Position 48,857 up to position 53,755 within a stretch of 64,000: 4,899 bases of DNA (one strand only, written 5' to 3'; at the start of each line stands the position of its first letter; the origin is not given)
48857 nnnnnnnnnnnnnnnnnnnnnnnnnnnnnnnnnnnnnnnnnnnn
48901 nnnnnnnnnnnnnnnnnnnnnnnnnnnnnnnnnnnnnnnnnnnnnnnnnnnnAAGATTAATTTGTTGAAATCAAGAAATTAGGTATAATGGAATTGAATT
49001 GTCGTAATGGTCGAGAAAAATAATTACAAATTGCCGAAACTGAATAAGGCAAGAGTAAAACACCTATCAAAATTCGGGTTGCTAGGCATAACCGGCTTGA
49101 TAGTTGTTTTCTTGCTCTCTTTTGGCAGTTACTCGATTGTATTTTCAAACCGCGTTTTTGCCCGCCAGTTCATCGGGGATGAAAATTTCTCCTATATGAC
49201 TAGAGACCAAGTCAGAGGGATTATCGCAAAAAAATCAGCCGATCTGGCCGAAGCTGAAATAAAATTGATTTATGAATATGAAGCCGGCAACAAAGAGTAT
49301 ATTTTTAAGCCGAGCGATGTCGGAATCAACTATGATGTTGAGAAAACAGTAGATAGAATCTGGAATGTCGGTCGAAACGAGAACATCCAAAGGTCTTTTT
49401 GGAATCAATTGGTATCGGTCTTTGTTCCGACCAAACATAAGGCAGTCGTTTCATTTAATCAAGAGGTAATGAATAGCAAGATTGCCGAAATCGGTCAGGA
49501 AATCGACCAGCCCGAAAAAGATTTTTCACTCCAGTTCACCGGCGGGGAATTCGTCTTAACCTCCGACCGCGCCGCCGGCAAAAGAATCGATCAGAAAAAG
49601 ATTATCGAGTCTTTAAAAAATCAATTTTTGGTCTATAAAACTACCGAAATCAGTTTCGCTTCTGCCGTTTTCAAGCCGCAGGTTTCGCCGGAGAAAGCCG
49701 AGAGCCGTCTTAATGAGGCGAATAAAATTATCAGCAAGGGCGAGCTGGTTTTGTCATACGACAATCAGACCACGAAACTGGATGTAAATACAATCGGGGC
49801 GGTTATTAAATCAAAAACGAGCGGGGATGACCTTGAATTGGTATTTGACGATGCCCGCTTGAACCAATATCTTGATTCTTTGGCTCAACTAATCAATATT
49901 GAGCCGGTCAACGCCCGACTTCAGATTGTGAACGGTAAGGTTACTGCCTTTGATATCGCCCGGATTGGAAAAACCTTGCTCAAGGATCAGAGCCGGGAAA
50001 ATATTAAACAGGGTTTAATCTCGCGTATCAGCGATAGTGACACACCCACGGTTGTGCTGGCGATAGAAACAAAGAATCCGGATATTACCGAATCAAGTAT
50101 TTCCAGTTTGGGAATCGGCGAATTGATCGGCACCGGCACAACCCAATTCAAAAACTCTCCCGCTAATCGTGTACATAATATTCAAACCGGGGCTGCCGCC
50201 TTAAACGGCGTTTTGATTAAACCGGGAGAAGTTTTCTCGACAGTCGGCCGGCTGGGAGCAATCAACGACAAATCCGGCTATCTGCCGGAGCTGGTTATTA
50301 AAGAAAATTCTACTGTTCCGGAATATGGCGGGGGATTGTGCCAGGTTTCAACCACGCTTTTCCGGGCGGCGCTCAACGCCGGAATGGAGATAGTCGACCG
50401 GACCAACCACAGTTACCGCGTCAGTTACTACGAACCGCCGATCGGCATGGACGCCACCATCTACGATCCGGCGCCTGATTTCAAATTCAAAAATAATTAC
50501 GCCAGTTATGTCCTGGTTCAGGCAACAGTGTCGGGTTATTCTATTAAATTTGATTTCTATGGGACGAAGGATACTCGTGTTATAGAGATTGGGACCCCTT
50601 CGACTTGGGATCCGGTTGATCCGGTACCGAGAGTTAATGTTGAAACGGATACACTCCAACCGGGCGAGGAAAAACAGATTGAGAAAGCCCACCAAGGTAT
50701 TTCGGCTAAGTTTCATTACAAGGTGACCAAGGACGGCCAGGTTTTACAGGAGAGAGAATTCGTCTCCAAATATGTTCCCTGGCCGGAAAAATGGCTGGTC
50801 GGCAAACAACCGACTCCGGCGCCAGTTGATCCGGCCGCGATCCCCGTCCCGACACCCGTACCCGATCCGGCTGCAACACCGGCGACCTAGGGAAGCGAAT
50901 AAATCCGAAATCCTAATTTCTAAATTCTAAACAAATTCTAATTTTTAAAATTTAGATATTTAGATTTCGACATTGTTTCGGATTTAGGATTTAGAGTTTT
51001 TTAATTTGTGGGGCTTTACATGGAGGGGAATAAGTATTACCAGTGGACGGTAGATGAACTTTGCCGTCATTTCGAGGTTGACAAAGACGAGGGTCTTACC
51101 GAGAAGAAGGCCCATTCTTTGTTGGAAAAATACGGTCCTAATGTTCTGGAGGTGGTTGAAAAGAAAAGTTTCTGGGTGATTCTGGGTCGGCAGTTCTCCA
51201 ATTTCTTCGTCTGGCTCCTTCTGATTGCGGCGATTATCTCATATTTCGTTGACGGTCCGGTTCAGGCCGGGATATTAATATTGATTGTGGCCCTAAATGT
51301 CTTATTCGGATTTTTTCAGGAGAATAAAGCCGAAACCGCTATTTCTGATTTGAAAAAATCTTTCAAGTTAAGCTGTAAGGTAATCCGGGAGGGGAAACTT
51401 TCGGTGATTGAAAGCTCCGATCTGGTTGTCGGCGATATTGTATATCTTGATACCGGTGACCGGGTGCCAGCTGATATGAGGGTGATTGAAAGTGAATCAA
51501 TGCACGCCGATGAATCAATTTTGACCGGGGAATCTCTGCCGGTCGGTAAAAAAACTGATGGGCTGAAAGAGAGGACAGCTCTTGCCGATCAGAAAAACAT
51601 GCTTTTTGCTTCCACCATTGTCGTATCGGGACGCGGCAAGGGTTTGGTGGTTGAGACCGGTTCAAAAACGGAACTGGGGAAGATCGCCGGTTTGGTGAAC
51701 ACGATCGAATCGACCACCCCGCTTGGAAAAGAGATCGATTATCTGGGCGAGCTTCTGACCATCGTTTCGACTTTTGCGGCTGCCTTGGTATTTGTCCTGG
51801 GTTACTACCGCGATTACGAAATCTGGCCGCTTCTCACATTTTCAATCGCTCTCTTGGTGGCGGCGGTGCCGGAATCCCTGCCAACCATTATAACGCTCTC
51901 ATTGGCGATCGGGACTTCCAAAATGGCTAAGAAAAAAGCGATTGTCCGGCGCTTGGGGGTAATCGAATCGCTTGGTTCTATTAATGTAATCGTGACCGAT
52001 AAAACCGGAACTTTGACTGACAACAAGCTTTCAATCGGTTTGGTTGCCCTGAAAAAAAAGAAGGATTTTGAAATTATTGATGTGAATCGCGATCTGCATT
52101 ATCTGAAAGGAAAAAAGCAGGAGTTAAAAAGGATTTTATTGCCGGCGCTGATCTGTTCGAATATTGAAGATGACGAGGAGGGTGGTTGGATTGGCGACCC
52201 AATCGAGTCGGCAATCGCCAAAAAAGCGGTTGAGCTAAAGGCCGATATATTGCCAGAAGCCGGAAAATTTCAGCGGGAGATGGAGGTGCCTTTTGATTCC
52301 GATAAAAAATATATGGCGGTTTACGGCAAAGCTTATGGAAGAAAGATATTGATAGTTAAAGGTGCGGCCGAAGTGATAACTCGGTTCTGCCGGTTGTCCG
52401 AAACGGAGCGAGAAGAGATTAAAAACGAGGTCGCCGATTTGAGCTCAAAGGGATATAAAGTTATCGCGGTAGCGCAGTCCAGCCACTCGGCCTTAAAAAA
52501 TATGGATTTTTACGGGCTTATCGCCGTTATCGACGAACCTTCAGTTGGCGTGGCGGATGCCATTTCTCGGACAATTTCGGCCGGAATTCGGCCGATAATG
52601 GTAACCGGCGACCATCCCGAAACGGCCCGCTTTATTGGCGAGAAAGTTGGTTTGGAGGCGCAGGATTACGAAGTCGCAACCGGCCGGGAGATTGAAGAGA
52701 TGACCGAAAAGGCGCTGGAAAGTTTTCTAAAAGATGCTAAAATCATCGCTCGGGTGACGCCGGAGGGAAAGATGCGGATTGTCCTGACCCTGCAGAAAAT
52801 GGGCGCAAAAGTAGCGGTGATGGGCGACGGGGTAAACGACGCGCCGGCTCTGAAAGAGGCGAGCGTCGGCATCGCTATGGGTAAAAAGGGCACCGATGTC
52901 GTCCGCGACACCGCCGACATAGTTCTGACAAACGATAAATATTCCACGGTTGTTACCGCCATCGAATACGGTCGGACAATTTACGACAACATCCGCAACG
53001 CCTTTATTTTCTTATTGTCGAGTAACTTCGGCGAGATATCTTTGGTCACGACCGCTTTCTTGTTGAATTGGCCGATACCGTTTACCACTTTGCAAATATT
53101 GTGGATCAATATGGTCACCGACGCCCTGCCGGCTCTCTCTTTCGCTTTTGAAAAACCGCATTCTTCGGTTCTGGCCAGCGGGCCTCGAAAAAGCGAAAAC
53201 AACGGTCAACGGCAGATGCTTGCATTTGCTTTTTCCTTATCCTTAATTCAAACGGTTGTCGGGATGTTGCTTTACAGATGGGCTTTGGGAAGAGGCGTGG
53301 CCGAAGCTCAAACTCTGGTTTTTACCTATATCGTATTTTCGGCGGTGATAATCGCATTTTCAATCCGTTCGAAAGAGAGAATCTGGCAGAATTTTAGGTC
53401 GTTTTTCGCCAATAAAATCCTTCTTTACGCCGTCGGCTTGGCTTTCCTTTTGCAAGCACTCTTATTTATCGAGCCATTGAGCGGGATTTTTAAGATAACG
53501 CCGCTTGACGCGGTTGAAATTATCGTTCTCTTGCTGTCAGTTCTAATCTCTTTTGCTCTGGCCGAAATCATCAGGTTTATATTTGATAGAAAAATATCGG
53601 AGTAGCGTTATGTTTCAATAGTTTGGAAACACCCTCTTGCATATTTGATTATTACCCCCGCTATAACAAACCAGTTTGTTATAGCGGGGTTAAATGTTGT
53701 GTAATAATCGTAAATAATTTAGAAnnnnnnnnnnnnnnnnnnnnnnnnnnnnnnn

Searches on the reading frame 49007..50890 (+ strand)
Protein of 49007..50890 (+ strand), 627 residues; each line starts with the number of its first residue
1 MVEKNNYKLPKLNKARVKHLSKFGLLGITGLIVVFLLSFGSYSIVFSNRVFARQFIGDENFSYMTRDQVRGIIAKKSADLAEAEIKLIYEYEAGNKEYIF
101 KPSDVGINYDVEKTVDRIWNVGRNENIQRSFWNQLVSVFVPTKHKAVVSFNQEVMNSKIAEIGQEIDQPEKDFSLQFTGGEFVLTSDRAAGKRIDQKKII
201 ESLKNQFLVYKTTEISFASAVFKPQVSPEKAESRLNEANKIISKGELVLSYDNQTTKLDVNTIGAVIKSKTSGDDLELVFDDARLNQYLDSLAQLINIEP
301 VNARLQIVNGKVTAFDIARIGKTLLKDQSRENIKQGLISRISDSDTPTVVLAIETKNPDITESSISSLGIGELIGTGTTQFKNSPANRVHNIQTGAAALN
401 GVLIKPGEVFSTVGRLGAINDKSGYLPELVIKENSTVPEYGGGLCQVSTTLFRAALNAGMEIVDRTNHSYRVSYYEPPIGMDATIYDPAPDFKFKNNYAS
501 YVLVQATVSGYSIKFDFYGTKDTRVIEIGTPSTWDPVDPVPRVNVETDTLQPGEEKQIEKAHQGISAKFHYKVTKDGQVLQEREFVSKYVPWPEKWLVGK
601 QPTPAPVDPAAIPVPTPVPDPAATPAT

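Call 55: search_protein_families(library=pfam, proteins=[window:49007-50890:+], max_evalue=0.000001)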
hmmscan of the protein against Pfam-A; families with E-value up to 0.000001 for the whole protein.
window:49007-50890:+ (627 aa): 2 families
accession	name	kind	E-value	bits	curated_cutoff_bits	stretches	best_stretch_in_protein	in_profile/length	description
PF04294.18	VanW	-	5.8e-43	145.9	27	1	387-518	1-130/130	VanW like protein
PF12229.13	PG_binding_4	-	1.2e-22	80.7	22.1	1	100-206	3-107/117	Putative peptidoglycan binding domain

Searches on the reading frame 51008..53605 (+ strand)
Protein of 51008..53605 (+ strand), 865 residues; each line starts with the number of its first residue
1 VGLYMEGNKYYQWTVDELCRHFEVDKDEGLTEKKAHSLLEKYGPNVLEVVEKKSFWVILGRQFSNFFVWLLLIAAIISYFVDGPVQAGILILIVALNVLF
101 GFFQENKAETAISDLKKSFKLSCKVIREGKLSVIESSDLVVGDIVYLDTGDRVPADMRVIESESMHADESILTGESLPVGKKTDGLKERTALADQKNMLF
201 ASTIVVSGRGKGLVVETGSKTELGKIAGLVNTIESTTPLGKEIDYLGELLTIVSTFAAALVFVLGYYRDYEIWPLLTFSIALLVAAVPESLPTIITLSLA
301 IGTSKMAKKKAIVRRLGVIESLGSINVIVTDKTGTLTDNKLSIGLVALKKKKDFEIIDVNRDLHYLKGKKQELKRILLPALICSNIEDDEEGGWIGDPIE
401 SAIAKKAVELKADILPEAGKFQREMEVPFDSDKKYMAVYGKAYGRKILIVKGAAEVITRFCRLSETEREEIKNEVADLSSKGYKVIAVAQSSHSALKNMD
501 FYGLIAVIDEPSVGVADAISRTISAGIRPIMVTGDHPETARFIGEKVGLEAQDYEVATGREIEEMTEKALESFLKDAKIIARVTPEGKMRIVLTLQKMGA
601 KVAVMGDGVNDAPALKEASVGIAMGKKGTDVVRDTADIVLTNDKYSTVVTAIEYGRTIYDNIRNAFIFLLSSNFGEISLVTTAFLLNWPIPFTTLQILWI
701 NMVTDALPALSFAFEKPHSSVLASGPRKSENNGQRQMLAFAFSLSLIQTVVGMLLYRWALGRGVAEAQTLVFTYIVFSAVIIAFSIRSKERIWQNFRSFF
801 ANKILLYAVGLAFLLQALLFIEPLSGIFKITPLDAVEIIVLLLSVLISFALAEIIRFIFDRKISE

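Call 55: search_protein_families(library=pfam, proteins=[window:51008-53605:+], max_evalue=0.000001)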
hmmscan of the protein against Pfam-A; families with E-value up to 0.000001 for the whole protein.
window:51008-53605:+ (865 aa): 5 families
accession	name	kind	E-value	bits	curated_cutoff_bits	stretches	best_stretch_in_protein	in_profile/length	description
PF00122.25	E1-E2_ATPase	-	1.9e-49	168.1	28.1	1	122-309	6-181/181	E1-E2 ATPase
PF00689.26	Cation_ATPase_C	-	2.3e-34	119.1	27.3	1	689-858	1-175/175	Cation transporting ATPase, C-terminus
PF00690.31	Cation_ATPase_N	-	1.7e-21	76.1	20.4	1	11-78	2-69/69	Cation transporter/ATPase, N-terminus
PF00702.32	Hydrolase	-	5.4e-15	56.7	26.4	1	325-618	1-190/191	haloacid dehalogenase-like hydrolase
PF13246.12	Cation_ATPase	-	3.8e-12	46.5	21.7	1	387-462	12-89/91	Cation transport ATPase (P-type)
